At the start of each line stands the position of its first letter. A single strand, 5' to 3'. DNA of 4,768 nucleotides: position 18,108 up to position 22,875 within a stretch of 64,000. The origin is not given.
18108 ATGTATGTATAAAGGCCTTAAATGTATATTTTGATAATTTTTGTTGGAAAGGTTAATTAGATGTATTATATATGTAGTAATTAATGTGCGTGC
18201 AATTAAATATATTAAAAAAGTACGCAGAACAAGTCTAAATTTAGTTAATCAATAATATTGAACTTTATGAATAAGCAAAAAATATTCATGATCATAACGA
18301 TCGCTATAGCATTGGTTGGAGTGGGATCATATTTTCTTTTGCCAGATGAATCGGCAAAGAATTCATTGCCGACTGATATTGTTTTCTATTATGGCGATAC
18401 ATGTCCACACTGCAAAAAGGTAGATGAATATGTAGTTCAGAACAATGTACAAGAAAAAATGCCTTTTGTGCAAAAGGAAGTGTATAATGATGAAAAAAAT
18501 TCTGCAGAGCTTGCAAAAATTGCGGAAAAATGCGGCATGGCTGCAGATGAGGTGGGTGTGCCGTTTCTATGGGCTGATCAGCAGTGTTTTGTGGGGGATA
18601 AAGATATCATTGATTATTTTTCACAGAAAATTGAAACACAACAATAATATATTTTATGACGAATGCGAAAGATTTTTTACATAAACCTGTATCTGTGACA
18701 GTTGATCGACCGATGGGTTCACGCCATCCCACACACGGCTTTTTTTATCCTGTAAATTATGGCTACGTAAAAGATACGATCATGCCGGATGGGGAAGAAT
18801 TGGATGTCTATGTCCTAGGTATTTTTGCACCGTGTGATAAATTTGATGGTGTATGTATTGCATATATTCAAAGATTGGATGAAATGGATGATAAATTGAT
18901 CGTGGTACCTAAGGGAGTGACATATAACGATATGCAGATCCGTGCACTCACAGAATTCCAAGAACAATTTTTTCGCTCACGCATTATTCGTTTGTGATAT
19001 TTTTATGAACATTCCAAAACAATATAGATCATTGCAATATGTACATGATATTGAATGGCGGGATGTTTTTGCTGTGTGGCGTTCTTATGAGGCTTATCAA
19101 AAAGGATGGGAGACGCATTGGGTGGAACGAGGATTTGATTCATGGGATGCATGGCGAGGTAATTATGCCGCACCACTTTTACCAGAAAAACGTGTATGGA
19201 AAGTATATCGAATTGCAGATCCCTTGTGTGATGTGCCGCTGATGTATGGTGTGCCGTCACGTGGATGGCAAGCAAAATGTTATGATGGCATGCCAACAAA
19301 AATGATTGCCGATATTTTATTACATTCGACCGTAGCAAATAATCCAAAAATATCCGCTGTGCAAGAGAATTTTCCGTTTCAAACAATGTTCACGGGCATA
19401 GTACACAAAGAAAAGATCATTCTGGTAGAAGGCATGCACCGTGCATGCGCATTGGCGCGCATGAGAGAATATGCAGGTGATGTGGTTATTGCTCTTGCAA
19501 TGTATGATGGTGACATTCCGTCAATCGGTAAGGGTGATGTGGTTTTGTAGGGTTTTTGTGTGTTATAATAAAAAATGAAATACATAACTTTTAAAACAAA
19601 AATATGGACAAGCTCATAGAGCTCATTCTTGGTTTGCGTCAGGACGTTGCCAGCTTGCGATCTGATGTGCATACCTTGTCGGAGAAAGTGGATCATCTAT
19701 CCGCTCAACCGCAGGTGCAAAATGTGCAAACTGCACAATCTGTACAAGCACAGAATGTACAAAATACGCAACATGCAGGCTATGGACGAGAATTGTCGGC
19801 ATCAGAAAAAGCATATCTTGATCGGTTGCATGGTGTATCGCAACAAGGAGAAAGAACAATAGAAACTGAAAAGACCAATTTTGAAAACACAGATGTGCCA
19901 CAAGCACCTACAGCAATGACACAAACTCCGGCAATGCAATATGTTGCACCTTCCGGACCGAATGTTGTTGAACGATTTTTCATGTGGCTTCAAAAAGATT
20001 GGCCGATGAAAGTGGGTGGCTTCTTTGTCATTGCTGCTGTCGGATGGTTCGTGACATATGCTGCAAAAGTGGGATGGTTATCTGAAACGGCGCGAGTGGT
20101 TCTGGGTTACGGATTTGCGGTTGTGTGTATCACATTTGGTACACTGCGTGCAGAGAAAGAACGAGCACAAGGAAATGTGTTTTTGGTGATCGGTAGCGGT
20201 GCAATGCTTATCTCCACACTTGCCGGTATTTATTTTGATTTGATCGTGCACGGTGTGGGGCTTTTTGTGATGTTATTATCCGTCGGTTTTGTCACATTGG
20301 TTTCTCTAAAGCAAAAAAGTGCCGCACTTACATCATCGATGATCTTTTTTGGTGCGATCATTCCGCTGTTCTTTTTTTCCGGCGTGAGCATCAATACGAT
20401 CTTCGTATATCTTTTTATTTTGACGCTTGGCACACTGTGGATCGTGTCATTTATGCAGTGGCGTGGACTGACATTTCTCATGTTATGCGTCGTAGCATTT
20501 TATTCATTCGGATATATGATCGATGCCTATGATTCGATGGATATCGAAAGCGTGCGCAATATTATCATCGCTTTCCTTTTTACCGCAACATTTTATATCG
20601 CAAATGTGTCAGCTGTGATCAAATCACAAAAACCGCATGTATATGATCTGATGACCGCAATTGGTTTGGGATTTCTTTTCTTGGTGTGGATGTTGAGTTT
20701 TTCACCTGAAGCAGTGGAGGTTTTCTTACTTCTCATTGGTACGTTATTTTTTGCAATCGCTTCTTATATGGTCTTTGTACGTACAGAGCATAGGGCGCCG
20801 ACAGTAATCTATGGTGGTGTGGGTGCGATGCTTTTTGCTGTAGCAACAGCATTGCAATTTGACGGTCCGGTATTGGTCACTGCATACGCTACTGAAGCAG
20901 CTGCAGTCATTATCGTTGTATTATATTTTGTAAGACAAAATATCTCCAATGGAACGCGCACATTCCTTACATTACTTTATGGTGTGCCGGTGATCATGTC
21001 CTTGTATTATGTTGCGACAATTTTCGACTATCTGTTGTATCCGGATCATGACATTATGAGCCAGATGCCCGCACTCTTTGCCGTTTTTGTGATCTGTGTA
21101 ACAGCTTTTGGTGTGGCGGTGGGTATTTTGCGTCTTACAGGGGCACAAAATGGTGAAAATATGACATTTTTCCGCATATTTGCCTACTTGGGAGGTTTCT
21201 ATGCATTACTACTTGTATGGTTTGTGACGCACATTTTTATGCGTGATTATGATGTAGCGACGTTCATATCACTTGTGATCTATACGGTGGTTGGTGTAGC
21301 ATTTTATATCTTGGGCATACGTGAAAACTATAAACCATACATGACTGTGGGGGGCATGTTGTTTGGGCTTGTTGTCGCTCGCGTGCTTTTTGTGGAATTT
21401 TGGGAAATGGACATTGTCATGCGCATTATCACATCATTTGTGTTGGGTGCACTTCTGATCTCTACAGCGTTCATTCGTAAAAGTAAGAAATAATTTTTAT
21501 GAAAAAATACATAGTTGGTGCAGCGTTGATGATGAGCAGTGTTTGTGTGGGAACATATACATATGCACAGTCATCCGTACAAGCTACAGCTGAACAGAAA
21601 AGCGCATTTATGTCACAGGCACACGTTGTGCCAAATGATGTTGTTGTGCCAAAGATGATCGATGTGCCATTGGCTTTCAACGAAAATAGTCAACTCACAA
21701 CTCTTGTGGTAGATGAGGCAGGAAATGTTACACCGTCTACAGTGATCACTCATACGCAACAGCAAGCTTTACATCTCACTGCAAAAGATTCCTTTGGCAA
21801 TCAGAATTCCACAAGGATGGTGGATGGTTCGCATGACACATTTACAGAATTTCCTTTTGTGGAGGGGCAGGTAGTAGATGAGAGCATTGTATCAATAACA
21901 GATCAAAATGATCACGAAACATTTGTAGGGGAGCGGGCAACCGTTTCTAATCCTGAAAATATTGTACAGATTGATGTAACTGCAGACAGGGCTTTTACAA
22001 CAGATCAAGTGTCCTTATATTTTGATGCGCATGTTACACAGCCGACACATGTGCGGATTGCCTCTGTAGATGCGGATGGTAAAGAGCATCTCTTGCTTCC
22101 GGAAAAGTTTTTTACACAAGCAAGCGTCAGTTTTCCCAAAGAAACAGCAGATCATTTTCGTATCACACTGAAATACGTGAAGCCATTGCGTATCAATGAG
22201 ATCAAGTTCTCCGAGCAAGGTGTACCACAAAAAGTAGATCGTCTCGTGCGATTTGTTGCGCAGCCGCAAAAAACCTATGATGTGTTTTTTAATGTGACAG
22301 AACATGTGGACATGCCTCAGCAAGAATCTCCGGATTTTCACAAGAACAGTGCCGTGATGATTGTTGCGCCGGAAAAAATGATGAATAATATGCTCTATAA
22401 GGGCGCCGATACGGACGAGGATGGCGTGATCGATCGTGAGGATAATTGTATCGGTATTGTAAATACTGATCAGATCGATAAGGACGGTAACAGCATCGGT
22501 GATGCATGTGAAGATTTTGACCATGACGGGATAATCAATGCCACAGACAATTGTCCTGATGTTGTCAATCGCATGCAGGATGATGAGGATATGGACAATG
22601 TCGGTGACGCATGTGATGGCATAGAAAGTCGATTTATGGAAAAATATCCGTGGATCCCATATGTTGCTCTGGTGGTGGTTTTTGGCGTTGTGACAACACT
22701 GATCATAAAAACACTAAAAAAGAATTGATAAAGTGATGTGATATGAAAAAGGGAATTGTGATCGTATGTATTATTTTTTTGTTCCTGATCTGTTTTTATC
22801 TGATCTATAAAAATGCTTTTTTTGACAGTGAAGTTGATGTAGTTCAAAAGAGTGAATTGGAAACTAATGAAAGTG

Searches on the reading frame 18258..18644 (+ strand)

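Call 62: search_protein_families(library=pfam, proteins=[window:18258-18644:+], max_evalue=0.01)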
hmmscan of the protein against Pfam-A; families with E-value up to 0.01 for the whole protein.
window:18258-18644:+ (129 aa): 1 family
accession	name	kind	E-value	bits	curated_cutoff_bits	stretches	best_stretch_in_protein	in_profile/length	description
PF00462.30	Glutaredoxin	-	0.0016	19.1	22.9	1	42-109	2-58/60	Glutaredoxin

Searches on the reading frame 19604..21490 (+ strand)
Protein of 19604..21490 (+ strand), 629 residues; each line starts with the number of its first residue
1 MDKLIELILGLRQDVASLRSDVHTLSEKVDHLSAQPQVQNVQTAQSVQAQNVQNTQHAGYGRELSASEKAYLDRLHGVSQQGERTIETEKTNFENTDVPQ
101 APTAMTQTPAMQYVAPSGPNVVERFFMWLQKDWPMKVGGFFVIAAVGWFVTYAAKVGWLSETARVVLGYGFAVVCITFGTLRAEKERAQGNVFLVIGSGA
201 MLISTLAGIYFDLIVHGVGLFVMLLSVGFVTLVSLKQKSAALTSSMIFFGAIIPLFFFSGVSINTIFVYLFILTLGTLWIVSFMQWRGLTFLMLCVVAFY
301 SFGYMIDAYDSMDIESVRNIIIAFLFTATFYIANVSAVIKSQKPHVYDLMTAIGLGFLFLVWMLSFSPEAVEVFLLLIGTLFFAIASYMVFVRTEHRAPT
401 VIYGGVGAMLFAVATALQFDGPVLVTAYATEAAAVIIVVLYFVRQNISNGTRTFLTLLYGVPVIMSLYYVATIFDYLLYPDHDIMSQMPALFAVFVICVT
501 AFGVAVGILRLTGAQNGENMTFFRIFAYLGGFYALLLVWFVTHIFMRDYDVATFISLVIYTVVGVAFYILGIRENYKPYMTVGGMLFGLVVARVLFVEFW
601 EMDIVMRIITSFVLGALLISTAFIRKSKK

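Call 62: search_protein_families(library=pfam, proteins=[window:19604-21490:+], max_evalue=0.01)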
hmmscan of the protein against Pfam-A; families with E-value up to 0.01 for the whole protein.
window:19604-21490:+ (629 aa): 1 family
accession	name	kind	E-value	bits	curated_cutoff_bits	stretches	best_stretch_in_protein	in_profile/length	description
PF10101.14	DUF2339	-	1.6e-19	70.6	33.6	2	132-544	3-423/659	Predicted membrane protein (DUF2339)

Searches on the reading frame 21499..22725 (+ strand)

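Call 62: search_protein_families(library=pfam, proteins=[window:21499-22725:+], max_evalue=0.01)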
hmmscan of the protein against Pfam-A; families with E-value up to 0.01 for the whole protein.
window:21499-22725:+ (409 aa): 2 families
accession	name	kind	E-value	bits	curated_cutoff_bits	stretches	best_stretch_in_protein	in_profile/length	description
PF02412.23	TSP_3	-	5.2e-11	42.5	25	1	327-360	2-36/36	Thrombospondin type 3 repeat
PF14326.11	DUF4384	-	0.0011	19.4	27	1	172-218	7-58/81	Domain of unknown function (DUF4384)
